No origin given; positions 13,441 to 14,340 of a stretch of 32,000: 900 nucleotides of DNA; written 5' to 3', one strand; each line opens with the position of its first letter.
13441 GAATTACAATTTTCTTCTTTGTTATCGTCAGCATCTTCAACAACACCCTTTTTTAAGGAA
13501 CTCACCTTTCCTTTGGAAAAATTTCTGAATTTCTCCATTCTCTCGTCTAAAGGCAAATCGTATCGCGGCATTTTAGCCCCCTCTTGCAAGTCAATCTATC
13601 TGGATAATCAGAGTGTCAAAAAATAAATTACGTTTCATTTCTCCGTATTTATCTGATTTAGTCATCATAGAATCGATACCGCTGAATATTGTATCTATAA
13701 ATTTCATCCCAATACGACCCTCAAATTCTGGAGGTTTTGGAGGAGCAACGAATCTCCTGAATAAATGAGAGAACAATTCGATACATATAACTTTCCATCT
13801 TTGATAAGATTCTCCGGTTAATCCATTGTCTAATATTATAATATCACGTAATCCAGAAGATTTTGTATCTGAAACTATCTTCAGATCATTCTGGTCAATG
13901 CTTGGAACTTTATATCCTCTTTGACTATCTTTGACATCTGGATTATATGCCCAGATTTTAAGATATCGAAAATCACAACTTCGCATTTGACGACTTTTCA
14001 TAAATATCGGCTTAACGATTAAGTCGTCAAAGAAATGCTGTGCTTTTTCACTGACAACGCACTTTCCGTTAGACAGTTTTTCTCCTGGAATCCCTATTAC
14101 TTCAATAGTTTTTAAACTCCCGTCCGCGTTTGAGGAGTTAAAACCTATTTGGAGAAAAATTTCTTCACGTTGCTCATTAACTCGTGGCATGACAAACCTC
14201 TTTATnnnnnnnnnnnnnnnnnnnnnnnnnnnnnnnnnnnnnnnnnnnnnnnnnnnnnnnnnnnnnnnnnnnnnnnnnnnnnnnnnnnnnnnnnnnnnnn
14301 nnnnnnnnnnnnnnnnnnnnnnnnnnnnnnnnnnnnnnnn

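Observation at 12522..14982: AT-rich four-gene operon bracketed by two IS elements (two paralogous small membrane proteins, an unknown 199-aa protein and a classical AAA+ ATPase): candidate undescribed conflict or membrane-remodelling system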

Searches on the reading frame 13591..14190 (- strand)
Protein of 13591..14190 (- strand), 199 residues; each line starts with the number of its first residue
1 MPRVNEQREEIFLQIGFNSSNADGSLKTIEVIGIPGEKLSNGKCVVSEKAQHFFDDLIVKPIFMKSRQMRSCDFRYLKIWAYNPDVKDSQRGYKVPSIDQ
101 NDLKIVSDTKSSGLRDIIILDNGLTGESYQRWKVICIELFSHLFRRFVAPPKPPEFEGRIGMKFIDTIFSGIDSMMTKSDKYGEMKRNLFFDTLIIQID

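Call 3: search_protein_families(library=pfam, proteins=[window:13591-14190:-], max_evalue=0.1)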
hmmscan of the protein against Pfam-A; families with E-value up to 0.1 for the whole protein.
window:13591-14190:- (199 aa): 0 families

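Call 4: search_protein_families(library=padloc, proteins=[window:13591-14190:-], max_evalue=0.1)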
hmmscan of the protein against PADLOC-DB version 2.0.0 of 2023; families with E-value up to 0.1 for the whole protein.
window:13591-14190:- (199 aa): 0 families

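Call 5: search_protein_families(library=ncbifam, proteins=[window:13591-14190:-], max_evalue=0.1)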
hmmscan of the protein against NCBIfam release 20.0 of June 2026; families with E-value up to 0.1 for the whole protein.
window:13591-14190:- (199 aa): 0 families

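Call 6: search_protein_families(library=phrogs, proteins=[window:13591-14190:-], max_evalue=0.1)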
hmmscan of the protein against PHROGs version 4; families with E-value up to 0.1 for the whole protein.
window:13591-14190:- (199 aa): 0 families

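Call 8: find_homologous_proteins(query=window:13591-14190:-, max_evalue=0.01)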
Query window:13591-14190:- (199 aa): 17 proteins with E <= 0.01 among 82 candidates.
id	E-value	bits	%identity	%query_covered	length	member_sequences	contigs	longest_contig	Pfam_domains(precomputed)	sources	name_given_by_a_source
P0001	1.9e-129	447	100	100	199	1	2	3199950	-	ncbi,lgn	ncbi:hypothetical protein GCAAIG_08515 [Candidatus Electronema halotolerans]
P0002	1.6e-104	366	81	100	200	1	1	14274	-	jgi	-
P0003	2.8e-81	290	65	100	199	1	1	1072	-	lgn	-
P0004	2.6e-79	284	62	100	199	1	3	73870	-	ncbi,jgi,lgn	-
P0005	2.4e-68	248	59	100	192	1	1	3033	-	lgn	-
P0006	7.0e-61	224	62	78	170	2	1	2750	-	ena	-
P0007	5.1e-60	221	53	100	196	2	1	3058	-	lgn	-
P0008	2.8e-56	209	48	96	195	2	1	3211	-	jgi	-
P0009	4.5e-56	208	51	96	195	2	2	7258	-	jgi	-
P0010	2.2e-53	199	51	98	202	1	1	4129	-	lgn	-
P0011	1.1e-51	194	50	96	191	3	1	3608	-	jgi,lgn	-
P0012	4.6e-51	192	49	96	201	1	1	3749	-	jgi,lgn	jgi:hypothetical protein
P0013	6.3e-50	188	47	96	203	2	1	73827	-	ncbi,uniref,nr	ncbi:MAG: hypothetical protein F6K22_01715 [Okeania sp. SIO2F4]|uniref:hypothetical protein n=1 Tax=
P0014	3.9e-49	185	76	52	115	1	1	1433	-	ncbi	-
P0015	4.4e-48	182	45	96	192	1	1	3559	-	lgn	-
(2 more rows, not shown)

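Call 9: find_encoding_contigs(protein=window:13591-14190:-, flank=10000, max_places=10)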
Protein window:13591-14190:- (199 aa): 2 contigs read that carry it; 1 place shown.
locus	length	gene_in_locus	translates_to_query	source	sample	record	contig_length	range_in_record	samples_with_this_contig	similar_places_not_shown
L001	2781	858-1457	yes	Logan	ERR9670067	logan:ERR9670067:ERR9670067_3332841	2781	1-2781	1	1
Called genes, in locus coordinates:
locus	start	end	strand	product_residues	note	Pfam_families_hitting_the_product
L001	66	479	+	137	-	-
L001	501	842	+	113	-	-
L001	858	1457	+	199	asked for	-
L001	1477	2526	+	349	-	PF00004:AAA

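Call 10: find_encoding_contigs(protein=P0004, flank=8000, max_places=3)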
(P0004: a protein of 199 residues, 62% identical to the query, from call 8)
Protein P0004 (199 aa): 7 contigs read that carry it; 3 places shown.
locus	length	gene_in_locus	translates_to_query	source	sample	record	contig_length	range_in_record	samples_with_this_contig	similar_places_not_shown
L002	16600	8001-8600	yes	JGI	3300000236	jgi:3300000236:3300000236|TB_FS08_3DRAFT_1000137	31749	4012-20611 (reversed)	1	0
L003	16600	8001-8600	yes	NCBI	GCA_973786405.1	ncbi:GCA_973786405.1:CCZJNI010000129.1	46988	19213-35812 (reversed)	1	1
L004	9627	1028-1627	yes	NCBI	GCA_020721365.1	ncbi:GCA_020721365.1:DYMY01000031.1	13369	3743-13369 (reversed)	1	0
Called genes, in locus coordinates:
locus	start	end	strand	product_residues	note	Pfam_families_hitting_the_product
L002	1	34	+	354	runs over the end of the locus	PF00535:Glycos_transf_2, PF13641:Glyco_tranf_2_3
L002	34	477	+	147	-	PF02580:Tyr_Deacylase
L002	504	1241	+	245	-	-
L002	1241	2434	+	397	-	PF04392:ABC_sub_bind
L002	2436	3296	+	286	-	PF00590:TP_methylase, PF23016:RsmI_C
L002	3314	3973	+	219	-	PF20582:UPF0758_N, PF04002:RadC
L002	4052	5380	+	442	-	-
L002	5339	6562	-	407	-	PF04413:Glycos_transf_N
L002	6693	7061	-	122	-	PF01381:HTH_3, PF12844:HTH_19, PF13560:HTH_31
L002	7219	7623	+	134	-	-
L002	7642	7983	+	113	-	-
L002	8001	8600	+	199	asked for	-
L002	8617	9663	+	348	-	PF00004:AAA, PF17862:AAA_lid_3 (faint)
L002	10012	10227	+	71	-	PF00313:CSD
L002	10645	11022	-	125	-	-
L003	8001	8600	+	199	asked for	-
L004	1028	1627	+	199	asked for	-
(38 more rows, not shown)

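Call 11: find_encoding_contigs(protein=P0013, flank=8000, max_places=3)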
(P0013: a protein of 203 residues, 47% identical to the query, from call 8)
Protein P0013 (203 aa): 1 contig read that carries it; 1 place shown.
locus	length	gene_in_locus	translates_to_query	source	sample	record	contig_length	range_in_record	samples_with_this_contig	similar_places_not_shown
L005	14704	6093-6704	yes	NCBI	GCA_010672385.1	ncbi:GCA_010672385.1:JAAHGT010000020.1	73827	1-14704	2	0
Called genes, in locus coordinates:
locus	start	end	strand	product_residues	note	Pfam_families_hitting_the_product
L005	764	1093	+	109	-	-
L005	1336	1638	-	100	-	PF00253:Ribosomal_S14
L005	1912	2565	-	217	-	PF00730:HhH-GPD, PF00633:HHH (weak)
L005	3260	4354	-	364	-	PF02163:Peptidase_M50, PF13180:PDZ_2 (weak), PF17820:PDZ_6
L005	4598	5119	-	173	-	-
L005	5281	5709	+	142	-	-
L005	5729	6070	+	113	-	-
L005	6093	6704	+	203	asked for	-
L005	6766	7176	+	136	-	-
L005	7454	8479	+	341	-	PF00004:AAA, PF17862:AAA_lid_3 (faint)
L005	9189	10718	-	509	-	PF00493:MCM (faint), PF05362:Lon_C (weak), PF13541:ChlI, PF05496:RuvB_N (faint), PF01078:Mg_chelatase, PF07728:AAA_5, PF13335:Mg_chelatase_C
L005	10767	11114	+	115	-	PF11969:DcpS_C, PF01230:HIT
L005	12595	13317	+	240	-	PF16416:GUN4_N, PF05419:GUN4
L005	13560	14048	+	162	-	PF13673:Acetyltransf_10, PF00583:Acetyltransf_1, PF21926:FeeM (faint), PF13508:Acetyltransf_7, PF08445:FR47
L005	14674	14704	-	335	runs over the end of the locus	PF06999:Suc_Fer-like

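Call 12: find_encoding_contigs(protein=P0002, flank=8000, max_places=3)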
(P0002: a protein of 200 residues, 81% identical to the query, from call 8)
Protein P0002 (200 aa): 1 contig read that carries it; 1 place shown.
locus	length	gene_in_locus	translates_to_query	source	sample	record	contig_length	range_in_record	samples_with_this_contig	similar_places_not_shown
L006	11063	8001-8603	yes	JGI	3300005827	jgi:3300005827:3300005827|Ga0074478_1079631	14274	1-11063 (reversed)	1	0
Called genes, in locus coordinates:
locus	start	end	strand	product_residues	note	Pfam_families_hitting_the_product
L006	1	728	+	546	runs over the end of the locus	PF00037:Fer4 (weak), PF12837:Fer4_6 (weak), PF12838:Fer4_7, PF13187:Fer4_9 (weak), PF13237:Fer4_10, PF13484:Fer4_16, PF00037:Fer4 (weak), PF01645:Glu_synthase, +2 more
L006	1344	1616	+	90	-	-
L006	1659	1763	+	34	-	-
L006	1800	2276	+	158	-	PF05685:Uma2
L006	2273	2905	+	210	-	-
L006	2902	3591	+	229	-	PF02661:Fic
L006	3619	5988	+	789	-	PF01493:GXGXG, PF14691:Fer4_20, PF00070:Pyr_redox (faint), PF01266:DAO (weak), PF07992:Pyr_redox_2, PF13450:NAD_binding_8, PF13738:Pyr_redox_3, PF12838:Fer4_7, +4 more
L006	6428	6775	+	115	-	-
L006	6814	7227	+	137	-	-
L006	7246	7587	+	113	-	-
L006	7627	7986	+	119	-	-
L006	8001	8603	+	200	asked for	-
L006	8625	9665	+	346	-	PF00004:AAA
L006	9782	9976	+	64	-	-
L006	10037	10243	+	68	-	-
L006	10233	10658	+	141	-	PF01850:PIN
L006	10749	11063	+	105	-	?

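Call 21: predict_structure(alignment_id=A1)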
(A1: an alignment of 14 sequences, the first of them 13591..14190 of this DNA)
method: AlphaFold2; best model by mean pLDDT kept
length: 199 residues; sequences in the alignment: 14
mean_pLDDT: 80.8   pTM: 0.75
mean pLDDT of the five models: 80.8, 80.7, 79.8, 78.9, 68.8
residues with pLDDT >= 90: 92; 70-90: 68; 50-70: 9; < 50: 30
segments of 3 or more residues with pLDDT < 50: 1-7, 156-178
pLDDT, mean of each block of 10 residues (from residue 1): 43 84 88 87 86 94 93 94 85 88 93 94 91 95 90 53 38 42 86 94
secondary structure, 60 per line:
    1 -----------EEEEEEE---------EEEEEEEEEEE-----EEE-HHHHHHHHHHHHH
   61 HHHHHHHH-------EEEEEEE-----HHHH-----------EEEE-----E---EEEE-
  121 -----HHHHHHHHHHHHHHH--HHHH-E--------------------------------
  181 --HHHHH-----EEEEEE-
elements in order: E12-18 E28-38 E44-46 H48-68 E76-82 H88-91 E103-106 E116-119 H126-140 H143-146 H183-187 E193-198

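Call 22: search_protein_representatives(alignment_id=A1)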
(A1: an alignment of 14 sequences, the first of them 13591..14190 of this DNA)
Query: 14 sequences, 199 profile positions. Proteins with E-value up to 0.001 (for the whole library): 47; up to 1e-10: 43; up to 1e-30: 25. The best 47 are listed.
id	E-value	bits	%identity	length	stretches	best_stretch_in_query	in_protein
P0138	8.3e-83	293.3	-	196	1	1-199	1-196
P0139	3.3e-74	265.2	-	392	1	3-199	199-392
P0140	1.9e-68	246.5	-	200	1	3-199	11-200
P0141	1.3e-66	240.5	-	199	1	5-199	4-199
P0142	1.1e-63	230.9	-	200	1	1-199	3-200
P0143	3.2e-60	219.6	-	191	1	1-199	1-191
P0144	2.2e-59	216.9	-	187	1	1-199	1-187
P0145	6.1e-59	215.4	-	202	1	1-199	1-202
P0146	4.6e-58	212.5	-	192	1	1-199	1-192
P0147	5.3e-55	202.5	-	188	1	3-199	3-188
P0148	6.7e-55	202.2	-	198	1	1-198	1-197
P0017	1.1e-51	191.8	-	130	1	1-130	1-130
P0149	2.6e-50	187.2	-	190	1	6-199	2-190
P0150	8.2e-49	182.3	-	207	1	1-196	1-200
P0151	1.1e-46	175.3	-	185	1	9-199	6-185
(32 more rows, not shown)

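Call 24: fold_search(model_id=the predicted structure, library=pdb)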
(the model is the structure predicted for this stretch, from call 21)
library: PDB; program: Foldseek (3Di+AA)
matches with E <= 10: 43; with E <= 0.001: 0
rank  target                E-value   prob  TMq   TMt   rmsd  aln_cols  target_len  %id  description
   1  4hn3_D                4.6e-01  0.08  0.16  0.11  12.8        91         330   10  The crystal structure of a sex pheromone precursor (lmo1757) from Listeria monocytogenes EGD-e (released 2012-10-31)
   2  9bkd_G                4.6e-01  0.04  0.16  0.18  12.5       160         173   12  The structure of human Pdcd4 bound to the 40S small ribosomal subunit (released 2024-09-04)
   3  9axt_AK               1.0e+00  0.02  0.15  0.15  14.1       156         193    9  Non-translating S. pombe ribosome (released 2024-10-16)
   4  2qx2                  1.4e+00  0.03  0.15  0.11  19.0       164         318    7  Structure of the C-terminal domain of sex pheromone staph-cAM373 precursor from Staphylococcus aureus (released 2007-09-11)
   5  7r4x_H                1.7e+00  0.02  0.17  0.18  12.3       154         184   11  Cryo-EM reconstruction of the human 40S ribosomal subunit - Full map (released 2023-02-22)
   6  5oql_p                1.7e+00  0.02  0.13  0.15  11.2       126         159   16  Cryo-EM structure of the 90S pre-ribosome from Chaetomium thermophilum (released 2017-10-11)
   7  6xa1_SH               1.7e+00  0.02  0.16  0.17  11.6       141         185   13  Structure of a drug-like compound stalled human translation termination complex (released 2020-10-07)
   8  9dsb_B                1.9e+00  0.02  0.10  0.13  15.4        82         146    5  Crystal Structure of Spermin/spermidine N-Acetyltransferase from Enterococcus faecalis V583 (released 2025-05-28)
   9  9dsb_A                2.2e+00  0.01  0.10  0.13  15.1        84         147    6  Crystal Structure of Spermin/spermidine N-Acetyltransferase from Enterococcus faecalis V583 (released 2025-05-28)
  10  3n6x                  3.1e+00  0.01  0.10  0.05  11.3        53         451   24  Crystal structure of a Putative glutathionylspermidine synthase (Mfla_0391) from METHYLOBACILLUS FLAGELLATUS KT at 2.35  (released 2010-06-09)
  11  3fuy_A                3.7e+00  0.06  0.27  0.32   8.6       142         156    6  Structure from the mobile metagenome of Cole Harbour Salt Marsh: Integron Cassette Protein HFX_CASS1 (released 2009-02-24)
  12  7puo_C                3.7e+00  0.03  0.18  0.24   8.5       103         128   13  Structure of a fused 4-OT variant engineered for asymmetric Michael addition reactions (released 2022-01-26)
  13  9gsx_X                4.0e+00  0.04  0.13  0.05  10.9        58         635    7  Campylobacter hook-filament junction-cap complex (released 2025-04-09)
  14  9qqb_XB               4.3e+00  0.01  0.11  0.13  11.3        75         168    4  Quaternary complex of a translating ribosome, NAC, NMT1, and NatA (released 2025-07-16)
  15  9hzi_A                4.5e+00  0.03  0.19  0.25   8.3       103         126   13  X-ray Crystallographic Structure of 4-OT (F11) in complex with 2-Hydroxycinnamaldehyde (released 2026-01-21)
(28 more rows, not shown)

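Call 30: fold_search(model_id=the predicted structure, library=viral)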
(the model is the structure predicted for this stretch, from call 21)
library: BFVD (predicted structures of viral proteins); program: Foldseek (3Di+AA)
matches with E <= 10: 45; with E <= 0.001: 0
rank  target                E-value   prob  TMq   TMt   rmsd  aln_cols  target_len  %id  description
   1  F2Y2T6                1.3e+00  0.02  0.13  0.13  16.4       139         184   14  (no name in the UniProt tables at hand)
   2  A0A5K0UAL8            1.6e+00  0.02  0.11  0.08  18.2       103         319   19  Uncharacterized protein [Yasminevirus sp. GU-2018]
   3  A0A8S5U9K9            1.9e+00  0.03  0.12  0.18  12.2        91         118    8  Uncharacterized protein [Siphoviridae sp. ctKNZ79]
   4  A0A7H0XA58            2.4e+00  0.03  0.16  0.14  10.6        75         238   20  (no name in the UniProt tables at hand)
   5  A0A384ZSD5            2.5e+00  0.01  0.16  0.15  13.1       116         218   15  Uncharacterized protein [Vibrio phage YC]
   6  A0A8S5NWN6            3.3e+00  0.03  0.13  0.19   8.9        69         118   12  Uncharacterized protein [Siphoviridae sp. ctTnV63]
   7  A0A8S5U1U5            3.3e+00  0.02  0.12  0.12  25.8       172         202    8  Tail protein [Siphoviridae sp. ctdHi7]
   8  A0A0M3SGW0            3.3e+00  0.01  0.12  0.11  11.4        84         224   12  (no name in the UniProt tables at hand)
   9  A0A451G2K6            3.3e+00  0.01  0.18  0.07  19.1       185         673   14  (no name in the UniProt tables at hand)
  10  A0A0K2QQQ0            3.5e+00  0.12  0.12  0.35   3.1        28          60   14  Uncharacterized protein [Ralstonia phage RSF1]
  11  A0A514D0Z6            3.5e+00  0.05  0.18  0.33   7.9        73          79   10  Uncharacterized protein [Leviviridae sp.]
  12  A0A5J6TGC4            4.3e+00  0.06  0.10  0.31   3.4        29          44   24  (no name in the UniProt tables at hand)
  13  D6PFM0                4.8e+00  0.05  0.13  0.12   4.2        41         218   22  (no name in the UniProt tables at hand)
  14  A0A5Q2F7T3            4.8e+00  0.03  0.14  0.18  13.9        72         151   17  Uncharacterized protein [Gordonia phage Sixama]
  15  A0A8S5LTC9            4.8e+00  0.02  0.18  0.13  15.5       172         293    7  Double zinc ribbon protein [Siphoviridae sp. ctOIB27]
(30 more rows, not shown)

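Call 45: search_protein_families(library=pfam, proteins=[L006:6428-6772:+], max_evalue=0.5)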
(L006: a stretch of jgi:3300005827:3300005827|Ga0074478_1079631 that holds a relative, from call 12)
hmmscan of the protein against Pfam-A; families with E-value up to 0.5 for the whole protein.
L006:6428-6772:+ (115 aa): 5 families
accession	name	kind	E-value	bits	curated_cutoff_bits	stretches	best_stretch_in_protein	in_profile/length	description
PF25764.1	KIF21A_4th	-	0.018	15.1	33.1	1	6-73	70-139/183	KIF21A-like domain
PF20379.3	DUF6674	-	0.023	14.7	28.5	1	12-59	113-158/251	Family of unknown function (DUF6674)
PF06667.17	PspB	-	0.085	13.4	25.6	1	32-49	49-66/73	Phage shock protein B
PF07061.16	Swi5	-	0.1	13.2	22.1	1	38-77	3-42/80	Swi5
PF24079.1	UBR4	-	0.11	13.3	27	1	37-71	20-54/125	E3 ubiquitin-protein ligase UBR4-like domain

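Call 80: search_solved_structures(query=A1, max_evalue=10)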
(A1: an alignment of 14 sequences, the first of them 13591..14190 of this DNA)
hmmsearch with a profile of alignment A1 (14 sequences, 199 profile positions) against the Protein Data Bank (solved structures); distinct sequences matched with E-value up to 10: 1.
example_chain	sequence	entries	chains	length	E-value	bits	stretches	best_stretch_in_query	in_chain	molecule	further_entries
4bxx_X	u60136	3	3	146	0.069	16.1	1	126-163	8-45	TRANSCRIPTION FACTOR BYE1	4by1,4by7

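Call 107: search_protein_families(library=pfam, alignment_id=A1, max_evalue=1)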
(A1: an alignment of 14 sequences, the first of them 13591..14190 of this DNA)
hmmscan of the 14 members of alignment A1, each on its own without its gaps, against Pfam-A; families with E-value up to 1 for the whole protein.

A. member 1, window:13591-14190:- (199 aa): 1 family
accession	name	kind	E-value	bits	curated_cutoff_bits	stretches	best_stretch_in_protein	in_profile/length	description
PF14652.11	DUF4457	-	0.1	12.3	26.7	1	70-107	90-127/323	Domain of unknown function (DUF4457)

B. families by the number of members that match (of 14 scanned): 2 families
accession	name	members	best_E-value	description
PF14652.11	DUF4457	1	0.1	Domain of unknown function (DUF4457)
PF24212.1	DUF7433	1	0.17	Family of unknown function (DUF7433)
